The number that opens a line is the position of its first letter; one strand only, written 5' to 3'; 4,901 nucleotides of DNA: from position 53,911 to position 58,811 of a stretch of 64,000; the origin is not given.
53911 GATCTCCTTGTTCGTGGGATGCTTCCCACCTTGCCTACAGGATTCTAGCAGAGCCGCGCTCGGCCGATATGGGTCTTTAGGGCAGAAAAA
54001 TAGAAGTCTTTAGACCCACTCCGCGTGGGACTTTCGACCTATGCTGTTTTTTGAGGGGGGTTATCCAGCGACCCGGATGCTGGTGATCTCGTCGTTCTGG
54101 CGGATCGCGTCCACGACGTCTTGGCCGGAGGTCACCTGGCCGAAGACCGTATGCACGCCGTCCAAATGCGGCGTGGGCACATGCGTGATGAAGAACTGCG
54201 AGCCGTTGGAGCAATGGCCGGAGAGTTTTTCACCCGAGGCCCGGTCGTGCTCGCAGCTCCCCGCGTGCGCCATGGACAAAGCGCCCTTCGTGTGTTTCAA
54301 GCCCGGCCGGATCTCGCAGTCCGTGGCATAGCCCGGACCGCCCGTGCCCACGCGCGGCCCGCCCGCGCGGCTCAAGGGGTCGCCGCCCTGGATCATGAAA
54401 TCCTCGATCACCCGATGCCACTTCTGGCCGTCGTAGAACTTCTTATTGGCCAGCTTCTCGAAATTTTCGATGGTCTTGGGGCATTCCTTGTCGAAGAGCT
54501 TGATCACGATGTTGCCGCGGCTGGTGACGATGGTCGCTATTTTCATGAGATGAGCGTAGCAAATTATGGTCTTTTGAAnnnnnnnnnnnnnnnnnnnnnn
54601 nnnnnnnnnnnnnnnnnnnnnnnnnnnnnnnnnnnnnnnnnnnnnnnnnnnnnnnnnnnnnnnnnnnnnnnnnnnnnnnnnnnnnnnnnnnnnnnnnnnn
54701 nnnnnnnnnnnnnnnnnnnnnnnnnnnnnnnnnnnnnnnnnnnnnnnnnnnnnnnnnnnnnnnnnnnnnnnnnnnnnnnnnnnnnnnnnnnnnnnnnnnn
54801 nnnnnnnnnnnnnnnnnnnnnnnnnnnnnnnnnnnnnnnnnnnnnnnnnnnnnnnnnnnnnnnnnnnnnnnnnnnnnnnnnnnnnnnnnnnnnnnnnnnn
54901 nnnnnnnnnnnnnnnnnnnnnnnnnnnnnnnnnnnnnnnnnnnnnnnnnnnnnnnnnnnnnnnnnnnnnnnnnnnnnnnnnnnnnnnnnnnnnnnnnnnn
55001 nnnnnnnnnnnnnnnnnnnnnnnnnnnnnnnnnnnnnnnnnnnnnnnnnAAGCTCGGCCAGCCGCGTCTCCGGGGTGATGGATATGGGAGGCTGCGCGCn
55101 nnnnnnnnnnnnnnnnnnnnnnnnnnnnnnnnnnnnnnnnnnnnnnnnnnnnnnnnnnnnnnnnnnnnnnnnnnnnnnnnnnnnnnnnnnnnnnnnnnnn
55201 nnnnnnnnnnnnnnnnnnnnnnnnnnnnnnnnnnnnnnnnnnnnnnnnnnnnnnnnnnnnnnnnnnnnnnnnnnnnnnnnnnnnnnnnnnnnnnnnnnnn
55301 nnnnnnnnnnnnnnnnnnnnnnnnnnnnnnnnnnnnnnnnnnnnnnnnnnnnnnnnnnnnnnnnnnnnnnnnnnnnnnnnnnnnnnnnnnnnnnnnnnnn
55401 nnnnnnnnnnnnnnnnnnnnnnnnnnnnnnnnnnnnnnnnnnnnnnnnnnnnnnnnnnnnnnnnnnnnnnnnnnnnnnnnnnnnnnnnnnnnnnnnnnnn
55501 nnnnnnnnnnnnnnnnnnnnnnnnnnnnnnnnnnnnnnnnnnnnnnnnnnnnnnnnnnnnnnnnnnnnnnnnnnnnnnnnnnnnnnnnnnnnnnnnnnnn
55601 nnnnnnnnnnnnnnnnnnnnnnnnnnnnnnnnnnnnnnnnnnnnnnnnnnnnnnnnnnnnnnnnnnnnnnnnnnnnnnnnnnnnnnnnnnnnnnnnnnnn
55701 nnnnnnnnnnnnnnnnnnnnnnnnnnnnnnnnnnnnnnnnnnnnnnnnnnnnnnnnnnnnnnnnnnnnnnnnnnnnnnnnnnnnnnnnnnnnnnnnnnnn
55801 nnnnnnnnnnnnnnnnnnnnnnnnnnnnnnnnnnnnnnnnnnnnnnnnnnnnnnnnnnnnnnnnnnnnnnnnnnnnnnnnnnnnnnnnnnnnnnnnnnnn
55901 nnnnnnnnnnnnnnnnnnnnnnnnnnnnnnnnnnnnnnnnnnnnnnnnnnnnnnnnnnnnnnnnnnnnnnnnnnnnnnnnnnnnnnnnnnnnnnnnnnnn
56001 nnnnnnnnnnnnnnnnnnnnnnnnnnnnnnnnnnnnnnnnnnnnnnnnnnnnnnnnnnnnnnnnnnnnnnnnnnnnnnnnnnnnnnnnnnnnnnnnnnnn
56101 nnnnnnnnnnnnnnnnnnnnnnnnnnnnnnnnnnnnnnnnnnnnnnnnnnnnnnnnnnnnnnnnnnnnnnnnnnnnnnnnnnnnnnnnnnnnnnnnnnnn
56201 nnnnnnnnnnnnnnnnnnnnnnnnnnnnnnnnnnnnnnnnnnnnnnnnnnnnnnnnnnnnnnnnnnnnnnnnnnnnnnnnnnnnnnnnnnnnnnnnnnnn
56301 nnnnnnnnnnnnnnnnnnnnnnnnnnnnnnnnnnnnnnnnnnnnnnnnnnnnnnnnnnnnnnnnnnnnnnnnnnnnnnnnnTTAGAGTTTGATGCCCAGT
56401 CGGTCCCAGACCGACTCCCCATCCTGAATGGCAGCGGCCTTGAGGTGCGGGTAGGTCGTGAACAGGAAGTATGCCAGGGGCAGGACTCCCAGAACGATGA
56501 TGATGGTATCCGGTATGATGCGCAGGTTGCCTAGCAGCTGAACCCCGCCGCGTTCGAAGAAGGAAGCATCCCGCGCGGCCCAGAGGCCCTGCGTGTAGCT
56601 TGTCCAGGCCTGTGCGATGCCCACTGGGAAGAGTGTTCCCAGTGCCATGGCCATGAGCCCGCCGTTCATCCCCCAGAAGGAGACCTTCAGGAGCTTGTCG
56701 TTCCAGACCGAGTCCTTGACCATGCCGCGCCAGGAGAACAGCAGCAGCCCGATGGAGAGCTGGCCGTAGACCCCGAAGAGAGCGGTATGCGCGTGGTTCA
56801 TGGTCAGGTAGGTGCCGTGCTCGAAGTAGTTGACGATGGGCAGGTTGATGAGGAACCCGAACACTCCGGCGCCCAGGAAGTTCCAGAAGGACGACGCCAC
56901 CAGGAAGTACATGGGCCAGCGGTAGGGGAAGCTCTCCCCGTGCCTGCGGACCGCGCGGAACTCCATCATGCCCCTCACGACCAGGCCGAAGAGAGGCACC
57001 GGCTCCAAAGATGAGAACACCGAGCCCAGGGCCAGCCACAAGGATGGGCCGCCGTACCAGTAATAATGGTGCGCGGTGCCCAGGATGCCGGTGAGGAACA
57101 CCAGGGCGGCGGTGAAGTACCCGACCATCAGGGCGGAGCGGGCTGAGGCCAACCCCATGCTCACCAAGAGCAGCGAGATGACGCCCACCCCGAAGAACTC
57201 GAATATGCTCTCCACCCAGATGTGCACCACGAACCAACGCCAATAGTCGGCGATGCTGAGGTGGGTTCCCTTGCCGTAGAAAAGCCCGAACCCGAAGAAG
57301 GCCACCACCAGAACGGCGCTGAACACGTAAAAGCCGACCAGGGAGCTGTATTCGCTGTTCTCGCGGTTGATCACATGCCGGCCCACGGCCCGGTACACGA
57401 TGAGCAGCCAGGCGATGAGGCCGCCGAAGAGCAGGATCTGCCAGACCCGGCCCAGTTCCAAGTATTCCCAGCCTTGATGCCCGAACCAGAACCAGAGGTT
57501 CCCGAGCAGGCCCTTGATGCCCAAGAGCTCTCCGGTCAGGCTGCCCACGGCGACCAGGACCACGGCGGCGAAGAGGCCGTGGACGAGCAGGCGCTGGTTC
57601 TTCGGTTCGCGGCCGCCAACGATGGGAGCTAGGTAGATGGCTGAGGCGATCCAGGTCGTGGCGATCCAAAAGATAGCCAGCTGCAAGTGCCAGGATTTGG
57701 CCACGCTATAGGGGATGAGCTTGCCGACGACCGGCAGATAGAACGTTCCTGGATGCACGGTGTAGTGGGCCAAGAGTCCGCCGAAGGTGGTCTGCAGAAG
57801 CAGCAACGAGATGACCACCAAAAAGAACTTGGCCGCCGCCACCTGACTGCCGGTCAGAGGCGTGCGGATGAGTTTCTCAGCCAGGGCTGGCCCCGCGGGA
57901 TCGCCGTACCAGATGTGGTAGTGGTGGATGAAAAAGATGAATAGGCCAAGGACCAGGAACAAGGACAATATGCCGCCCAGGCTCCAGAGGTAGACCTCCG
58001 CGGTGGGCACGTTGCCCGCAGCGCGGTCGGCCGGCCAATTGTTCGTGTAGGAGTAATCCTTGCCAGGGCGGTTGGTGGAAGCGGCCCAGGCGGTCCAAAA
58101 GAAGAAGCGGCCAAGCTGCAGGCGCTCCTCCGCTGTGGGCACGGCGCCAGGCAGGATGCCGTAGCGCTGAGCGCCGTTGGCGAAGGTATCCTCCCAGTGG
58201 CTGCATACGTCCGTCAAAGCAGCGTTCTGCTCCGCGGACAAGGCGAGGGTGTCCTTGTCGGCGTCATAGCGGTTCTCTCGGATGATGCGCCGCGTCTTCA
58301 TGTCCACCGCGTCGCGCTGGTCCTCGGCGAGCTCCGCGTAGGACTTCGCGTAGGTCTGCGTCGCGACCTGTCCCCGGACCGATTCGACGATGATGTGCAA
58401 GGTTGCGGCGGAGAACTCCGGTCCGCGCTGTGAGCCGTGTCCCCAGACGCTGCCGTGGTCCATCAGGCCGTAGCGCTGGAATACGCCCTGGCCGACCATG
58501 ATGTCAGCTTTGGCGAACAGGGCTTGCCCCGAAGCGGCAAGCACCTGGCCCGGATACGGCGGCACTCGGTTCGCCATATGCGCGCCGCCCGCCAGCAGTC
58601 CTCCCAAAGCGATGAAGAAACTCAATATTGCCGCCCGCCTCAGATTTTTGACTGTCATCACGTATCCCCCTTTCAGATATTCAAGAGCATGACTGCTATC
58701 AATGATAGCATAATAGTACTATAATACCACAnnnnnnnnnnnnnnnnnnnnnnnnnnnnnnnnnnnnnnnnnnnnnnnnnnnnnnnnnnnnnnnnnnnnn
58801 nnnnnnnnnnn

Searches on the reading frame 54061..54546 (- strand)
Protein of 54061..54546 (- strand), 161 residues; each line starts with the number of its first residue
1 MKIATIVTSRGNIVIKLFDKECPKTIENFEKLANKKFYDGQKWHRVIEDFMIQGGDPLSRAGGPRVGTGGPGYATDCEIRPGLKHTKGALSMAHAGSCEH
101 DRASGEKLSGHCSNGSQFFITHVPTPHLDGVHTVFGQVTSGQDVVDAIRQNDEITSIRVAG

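Call 90: search_protein_families(library=pfam, proteins=[window:54061-54546:-], max_evalue=0.001)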
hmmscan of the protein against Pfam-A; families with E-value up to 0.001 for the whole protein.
window:54061-54546:- (161 aa): 1 family
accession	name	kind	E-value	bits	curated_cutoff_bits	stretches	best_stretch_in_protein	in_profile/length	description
PF00160.26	Pro_isomerase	-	3.3e-43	148.1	21.7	1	5-151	3-140/159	Cyclophilin type peptidyl-prolyl cis-trans isomerase/CLD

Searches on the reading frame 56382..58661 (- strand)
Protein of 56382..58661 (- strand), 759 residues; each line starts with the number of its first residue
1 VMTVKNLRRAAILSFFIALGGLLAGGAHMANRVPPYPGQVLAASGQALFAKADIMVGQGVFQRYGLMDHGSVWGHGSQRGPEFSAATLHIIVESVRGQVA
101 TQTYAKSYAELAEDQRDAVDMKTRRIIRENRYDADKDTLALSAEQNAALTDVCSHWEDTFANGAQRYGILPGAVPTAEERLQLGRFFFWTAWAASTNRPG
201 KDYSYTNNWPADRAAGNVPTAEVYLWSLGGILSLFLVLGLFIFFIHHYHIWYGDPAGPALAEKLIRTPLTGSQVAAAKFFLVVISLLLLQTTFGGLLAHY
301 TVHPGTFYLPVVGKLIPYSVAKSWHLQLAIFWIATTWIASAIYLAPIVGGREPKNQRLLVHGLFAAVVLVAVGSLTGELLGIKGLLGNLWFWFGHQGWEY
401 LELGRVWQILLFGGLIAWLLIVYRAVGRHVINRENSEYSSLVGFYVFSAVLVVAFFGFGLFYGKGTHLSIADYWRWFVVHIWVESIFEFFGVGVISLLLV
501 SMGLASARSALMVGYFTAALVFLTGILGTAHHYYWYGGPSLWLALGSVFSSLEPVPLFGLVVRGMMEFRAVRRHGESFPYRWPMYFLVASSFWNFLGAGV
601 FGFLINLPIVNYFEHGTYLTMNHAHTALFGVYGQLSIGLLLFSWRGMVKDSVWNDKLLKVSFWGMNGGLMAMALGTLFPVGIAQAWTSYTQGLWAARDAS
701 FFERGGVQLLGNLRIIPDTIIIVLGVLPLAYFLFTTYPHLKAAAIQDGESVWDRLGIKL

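Call 62: search_protein_families(library=ncbifam, proteins=[window:56382-58661:-], max_evalue=0.001)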
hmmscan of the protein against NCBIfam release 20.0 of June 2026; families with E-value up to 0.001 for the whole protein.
window:56382-58661:- (759 aa): 0 families

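Call 90: search_protein_families(library=pfam, proteins=[window:56382-58661:-], max_evalue=0.001)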
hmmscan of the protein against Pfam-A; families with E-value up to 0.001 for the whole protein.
window:56382-58661:- (759 aa): 2 families
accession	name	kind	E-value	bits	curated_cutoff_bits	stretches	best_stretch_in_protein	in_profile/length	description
PF22085.1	NorB_cytochrome_c-like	-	2.9e-56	191.1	29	1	37-211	1-181/181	Nitric oxide reductase subunit B, cytochrome c-like domain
PF00115.25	COX1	-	1.9e-54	185.6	34.8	1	276-687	3-407/436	Cytochrome C and Quinol oxidase polypeptide I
